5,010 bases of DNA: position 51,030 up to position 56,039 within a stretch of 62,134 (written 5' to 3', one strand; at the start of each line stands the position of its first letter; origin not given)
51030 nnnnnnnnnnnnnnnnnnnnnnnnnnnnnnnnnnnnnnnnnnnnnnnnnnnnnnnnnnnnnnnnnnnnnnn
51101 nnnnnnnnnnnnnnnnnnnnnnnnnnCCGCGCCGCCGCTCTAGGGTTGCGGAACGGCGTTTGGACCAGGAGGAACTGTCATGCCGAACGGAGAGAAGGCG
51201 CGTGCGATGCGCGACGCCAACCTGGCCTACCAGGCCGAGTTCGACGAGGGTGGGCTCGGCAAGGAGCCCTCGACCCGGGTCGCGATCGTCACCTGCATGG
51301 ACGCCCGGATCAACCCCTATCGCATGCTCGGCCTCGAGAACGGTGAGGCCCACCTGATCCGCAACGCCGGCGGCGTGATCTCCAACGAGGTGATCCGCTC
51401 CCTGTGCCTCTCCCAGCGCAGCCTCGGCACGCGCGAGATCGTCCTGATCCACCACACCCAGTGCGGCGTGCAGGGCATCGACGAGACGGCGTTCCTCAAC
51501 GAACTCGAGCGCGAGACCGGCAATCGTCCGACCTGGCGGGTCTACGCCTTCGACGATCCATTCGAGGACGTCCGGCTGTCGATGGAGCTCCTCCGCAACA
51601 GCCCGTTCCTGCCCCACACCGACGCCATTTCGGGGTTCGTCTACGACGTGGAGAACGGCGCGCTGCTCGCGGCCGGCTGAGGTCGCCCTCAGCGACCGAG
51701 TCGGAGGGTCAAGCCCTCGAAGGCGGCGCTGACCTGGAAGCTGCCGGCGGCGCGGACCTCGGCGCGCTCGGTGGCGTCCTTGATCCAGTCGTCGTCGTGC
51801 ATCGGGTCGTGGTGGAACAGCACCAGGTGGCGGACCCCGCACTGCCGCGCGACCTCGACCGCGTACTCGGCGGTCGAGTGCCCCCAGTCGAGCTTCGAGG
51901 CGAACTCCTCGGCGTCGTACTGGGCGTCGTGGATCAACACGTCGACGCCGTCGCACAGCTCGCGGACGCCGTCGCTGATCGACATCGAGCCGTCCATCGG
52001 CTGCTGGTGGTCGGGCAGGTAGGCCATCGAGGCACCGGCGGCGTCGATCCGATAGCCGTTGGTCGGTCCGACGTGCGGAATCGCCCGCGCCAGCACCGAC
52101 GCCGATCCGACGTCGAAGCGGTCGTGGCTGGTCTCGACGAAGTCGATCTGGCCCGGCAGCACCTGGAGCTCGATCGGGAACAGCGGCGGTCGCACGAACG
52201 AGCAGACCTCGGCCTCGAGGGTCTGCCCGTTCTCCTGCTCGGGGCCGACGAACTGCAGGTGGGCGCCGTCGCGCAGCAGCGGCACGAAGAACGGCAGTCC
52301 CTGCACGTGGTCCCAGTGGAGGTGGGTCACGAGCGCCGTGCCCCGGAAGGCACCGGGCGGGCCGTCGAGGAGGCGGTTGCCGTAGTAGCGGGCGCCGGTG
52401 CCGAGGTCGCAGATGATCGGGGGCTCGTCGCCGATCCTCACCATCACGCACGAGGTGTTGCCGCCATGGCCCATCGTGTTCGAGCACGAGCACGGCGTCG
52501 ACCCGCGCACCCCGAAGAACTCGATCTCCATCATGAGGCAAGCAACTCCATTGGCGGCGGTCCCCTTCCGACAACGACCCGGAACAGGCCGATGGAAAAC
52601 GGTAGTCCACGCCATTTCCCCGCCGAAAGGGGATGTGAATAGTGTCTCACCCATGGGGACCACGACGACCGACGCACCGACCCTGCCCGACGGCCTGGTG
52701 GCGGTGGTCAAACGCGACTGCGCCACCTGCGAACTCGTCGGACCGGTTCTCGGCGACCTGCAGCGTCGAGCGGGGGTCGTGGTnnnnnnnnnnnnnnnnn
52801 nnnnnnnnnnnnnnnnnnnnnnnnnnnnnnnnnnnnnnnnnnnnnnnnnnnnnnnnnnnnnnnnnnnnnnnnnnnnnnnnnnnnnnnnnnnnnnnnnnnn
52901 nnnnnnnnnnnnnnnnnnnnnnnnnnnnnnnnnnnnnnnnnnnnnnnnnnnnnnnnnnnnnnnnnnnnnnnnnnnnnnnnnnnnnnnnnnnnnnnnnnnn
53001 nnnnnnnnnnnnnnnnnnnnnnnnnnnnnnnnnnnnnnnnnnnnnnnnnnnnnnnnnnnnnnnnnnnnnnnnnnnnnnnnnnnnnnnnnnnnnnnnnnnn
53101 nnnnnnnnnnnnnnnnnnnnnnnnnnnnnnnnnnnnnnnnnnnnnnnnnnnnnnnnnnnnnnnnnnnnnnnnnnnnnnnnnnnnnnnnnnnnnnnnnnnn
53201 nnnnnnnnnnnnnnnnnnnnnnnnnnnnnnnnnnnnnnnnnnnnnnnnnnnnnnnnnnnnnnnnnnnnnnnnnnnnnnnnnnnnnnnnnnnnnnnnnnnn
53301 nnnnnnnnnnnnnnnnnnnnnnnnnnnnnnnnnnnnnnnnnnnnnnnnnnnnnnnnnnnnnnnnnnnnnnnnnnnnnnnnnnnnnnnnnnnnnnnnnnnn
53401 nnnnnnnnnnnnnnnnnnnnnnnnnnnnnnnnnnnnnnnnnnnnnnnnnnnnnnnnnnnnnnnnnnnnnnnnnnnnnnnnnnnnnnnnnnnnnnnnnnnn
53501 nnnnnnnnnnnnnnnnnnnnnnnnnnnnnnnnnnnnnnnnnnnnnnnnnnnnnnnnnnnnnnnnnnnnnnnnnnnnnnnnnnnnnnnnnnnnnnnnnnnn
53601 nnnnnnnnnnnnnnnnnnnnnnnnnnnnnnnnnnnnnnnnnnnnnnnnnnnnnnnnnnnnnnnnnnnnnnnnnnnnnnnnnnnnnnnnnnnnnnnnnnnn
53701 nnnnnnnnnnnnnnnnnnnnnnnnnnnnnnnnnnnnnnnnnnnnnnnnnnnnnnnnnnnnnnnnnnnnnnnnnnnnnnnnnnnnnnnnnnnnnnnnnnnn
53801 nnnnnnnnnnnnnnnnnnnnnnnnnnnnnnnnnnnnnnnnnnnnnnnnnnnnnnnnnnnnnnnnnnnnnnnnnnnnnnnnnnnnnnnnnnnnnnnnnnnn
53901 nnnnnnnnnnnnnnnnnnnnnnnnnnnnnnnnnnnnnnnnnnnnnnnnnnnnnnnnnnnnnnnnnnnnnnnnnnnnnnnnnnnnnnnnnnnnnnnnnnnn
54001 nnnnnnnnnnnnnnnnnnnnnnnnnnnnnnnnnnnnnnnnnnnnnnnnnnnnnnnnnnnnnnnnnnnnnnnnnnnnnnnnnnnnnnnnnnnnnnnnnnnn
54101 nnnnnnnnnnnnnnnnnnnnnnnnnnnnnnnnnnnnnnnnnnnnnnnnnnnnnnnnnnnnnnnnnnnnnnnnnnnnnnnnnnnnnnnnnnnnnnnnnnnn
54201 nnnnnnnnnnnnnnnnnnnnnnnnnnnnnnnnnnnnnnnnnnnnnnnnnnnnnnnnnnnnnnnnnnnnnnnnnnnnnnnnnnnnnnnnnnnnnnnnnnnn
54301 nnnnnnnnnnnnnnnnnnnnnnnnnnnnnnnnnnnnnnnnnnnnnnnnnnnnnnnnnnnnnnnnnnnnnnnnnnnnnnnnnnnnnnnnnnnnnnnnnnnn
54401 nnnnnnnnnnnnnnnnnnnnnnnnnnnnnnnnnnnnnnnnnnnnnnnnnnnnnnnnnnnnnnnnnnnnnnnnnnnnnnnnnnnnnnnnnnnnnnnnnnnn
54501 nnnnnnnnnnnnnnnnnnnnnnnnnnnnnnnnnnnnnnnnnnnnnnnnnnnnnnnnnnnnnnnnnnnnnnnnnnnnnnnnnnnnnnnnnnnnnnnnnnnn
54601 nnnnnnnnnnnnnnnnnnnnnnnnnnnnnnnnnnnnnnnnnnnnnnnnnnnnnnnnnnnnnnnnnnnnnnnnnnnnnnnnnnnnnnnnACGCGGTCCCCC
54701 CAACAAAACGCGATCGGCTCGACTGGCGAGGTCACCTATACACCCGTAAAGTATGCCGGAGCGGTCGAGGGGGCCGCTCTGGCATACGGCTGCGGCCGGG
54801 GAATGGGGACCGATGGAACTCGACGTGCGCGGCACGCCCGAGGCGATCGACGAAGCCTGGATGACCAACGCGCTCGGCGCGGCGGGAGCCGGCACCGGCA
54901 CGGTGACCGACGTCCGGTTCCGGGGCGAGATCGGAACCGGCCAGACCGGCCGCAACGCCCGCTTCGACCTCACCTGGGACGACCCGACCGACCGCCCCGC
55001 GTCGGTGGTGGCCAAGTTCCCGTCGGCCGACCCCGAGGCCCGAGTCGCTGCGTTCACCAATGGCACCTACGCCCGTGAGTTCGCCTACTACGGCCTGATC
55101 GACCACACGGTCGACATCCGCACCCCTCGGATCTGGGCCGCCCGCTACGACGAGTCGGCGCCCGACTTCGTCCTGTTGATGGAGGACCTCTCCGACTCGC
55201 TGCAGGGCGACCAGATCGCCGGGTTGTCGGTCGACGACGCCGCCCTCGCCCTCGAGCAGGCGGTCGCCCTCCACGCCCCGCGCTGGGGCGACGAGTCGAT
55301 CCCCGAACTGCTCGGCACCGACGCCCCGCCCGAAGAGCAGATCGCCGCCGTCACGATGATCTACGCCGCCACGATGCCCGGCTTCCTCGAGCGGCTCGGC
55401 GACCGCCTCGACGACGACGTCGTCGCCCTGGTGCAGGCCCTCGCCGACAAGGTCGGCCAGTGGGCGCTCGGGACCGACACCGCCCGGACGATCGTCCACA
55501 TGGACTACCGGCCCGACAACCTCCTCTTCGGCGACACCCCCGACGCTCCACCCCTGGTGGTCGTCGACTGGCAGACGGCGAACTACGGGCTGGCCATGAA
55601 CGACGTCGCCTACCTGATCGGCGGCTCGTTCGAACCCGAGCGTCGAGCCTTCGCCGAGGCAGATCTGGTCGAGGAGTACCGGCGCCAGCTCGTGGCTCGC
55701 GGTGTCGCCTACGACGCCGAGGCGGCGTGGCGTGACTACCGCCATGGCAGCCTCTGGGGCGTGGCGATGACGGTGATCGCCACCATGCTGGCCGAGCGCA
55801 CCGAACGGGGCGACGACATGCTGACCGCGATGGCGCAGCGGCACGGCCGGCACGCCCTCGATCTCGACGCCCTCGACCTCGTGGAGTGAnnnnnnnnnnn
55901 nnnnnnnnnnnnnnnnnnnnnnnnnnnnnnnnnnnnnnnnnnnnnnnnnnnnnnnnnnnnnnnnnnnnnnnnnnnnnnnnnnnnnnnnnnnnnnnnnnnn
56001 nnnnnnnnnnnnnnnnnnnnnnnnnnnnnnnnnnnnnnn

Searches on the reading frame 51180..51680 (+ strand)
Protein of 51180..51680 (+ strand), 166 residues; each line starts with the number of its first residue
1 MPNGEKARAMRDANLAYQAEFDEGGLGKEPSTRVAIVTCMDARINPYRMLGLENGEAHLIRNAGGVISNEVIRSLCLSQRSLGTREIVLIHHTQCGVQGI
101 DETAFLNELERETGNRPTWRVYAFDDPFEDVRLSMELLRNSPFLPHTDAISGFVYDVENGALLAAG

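Call 19: search_protein_families(library=pfam, proteins=[window:51180-51680:+], max_evalue=0.01)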
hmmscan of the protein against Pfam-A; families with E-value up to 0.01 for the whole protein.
window:51180-51680:+ (166 aa): 1 family
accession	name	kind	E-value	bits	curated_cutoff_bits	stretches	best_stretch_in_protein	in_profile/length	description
PF00484.24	Pro_CA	-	3.3e-12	47.4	25.7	1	35-97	2-67/156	Carbonic anhydrase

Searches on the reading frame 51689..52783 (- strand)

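Call 20: search_protein_families(library=pfam, proteins=[window:51689-52783:-], max_evalue=0.01)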
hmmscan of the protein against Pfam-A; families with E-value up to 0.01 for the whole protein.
window:51689-52783:- (364 aa): 2 families
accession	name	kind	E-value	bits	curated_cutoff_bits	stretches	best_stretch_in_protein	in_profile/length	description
PF12706.13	Lactamase_B_2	-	2.7e-18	66.8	27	1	151-325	35-200/200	Beta-lactamase superfamily domain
PF00753.33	Lactamase_B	-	0.0035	17.7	22.7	1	108-169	4-66/196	Metallo-beta-lactamase superfamily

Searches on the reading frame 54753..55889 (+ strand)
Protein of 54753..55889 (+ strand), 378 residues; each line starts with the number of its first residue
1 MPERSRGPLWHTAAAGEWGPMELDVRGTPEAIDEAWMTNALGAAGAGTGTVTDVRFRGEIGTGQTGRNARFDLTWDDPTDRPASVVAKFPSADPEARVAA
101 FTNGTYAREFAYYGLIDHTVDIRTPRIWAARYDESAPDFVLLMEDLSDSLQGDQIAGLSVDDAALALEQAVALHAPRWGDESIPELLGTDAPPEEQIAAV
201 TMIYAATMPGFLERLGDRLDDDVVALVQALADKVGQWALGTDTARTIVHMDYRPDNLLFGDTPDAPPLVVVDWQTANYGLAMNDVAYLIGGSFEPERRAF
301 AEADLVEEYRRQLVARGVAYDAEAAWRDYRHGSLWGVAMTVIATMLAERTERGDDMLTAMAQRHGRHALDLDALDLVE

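Call 20: search_protein_families(library=pfam, proteins=[window:54753-55889:+], max_evalue=0.01)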
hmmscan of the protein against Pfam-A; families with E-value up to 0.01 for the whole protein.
window:54753-55889:+ (378 aa): 2 families
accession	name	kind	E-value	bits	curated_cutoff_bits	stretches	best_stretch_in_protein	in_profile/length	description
PF01636.29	APH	-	4e-10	40.3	23.2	1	107-303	38-224/239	Phosphotransferase enzyme family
PF02958.26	EcKL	-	3.7e-09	36.8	22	1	218-315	194-287/294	Ecdysteroid kinase-like family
